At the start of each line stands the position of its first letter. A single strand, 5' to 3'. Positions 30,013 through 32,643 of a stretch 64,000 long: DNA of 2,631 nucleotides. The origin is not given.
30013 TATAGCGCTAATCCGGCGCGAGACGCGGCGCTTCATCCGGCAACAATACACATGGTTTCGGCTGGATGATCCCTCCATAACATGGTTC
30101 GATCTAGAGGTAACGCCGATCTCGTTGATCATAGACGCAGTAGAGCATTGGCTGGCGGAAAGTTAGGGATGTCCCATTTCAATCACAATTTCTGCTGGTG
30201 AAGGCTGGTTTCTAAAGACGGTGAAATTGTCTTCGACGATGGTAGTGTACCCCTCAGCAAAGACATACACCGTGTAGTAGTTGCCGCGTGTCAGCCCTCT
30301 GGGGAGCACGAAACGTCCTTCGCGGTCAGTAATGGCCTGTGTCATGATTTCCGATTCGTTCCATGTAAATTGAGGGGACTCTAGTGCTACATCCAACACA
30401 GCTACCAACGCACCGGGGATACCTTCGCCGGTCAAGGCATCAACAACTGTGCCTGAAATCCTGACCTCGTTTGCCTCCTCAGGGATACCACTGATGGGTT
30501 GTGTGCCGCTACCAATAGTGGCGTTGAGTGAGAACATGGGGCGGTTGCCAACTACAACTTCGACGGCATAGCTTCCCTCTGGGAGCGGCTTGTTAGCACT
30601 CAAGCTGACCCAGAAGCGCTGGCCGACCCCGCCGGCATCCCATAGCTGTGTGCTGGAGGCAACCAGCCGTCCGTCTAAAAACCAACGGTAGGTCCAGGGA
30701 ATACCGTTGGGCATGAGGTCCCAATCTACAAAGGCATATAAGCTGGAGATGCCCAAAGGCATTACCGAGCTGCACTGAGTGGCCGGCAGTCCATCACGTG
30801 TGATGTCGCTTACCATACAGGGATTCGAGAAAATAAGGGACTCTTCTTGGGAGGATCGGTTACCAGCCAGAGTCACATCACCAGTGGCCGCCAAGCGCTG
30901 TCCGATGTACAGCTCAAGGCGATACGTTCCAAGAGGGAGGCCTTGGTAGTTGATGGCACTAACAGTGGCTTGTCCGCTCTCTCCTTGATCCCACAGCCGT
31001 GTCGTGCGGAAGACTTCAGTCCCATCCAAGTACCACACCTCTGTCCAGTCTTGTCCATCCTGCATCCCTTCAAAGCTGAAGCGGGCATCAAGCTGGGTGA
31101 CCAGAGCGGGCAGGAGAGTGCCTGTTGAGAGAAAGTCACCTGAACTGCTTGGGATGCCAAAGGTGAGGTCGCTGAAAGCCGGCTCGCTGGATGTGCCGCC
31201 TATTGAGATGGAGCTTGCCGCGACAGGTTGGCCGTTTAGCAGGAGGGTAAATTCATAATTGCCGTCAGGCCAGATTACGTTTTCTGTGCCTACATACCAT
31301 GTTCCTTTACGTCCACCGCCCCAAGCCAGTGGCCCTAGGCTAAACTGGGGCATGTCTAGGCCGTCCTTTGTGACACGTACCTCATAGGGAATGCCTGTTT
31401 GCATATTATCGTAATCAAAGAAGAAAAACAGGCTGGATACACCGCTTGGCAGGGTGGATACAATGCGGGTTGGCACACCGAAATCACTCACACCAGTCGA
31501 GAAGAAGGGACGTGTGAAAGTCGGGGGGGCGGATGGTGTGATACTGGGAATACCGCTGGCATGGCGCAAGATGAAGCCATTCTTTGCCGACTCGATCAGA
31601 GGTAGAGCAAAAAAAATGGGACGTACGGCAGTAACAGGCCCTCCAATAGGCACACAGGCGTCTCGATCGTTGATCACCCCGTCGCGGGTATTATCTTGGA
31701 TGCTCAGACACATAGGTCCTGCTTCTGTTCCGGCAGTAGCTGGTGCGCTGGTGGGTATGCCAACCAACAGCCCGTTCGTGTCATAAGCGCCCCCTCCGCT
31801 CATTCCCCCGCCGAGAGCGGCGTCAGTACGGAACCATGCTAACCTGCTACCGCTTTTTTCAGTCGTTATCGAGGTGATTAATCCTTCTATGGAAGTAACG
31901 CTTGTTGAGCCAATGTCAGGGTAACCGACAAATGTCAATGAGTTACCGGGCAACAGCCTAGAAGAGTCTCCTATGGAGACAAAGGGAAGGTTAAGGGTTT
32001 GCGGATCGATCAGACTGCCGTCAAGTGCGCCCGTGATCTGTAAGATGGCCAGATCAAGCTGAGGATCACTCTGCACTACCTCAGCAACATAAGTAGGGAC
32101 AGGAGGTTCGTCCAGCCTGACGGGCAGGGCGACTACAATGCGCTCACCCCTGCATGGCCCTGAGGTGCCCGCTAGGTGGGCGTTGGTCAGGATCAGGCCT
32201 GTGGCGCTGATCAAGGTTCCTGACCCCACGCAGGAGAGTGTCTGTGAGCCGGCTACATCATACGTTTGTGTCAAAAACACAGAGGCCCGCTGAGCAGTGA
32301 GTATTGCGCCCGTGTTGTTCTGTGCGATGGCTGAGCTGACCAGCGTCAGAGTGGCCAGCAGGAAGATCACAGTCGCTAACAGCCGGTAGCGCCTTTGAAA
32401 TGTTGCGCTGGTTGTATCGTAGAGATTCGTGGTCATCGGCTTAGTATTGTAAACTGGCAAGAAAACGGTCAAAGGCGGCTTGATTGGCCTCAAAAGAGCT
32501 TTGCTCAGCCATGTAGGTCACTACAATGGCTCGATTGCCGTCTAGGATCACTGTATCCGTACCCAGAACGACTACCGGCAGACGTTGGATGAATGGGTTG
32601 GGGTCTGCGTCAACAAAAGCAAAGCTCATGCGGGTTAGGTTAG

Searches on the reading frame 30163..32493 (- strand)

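Call 25: search_protein_families(library=pfam, proteins=[window:30163-32493:-], max_evalue=0.00001)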
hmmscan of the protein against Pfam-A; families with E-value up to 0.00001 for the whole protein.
window:30163-32493:- (776 aa): 2 families
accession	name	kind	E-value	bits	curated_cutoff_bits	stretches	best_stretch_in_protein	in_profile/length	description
PF13365.12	Trypsin_2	-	6.8e-23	82.4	27.6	1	90-246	1-144/144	Trypsin-like peptidase domain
PF13620.12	CarboxypepD_reg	-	1.8e-11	44.7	32.3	1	679-770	2-80/82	Carboxypeptidase regulatory-like domain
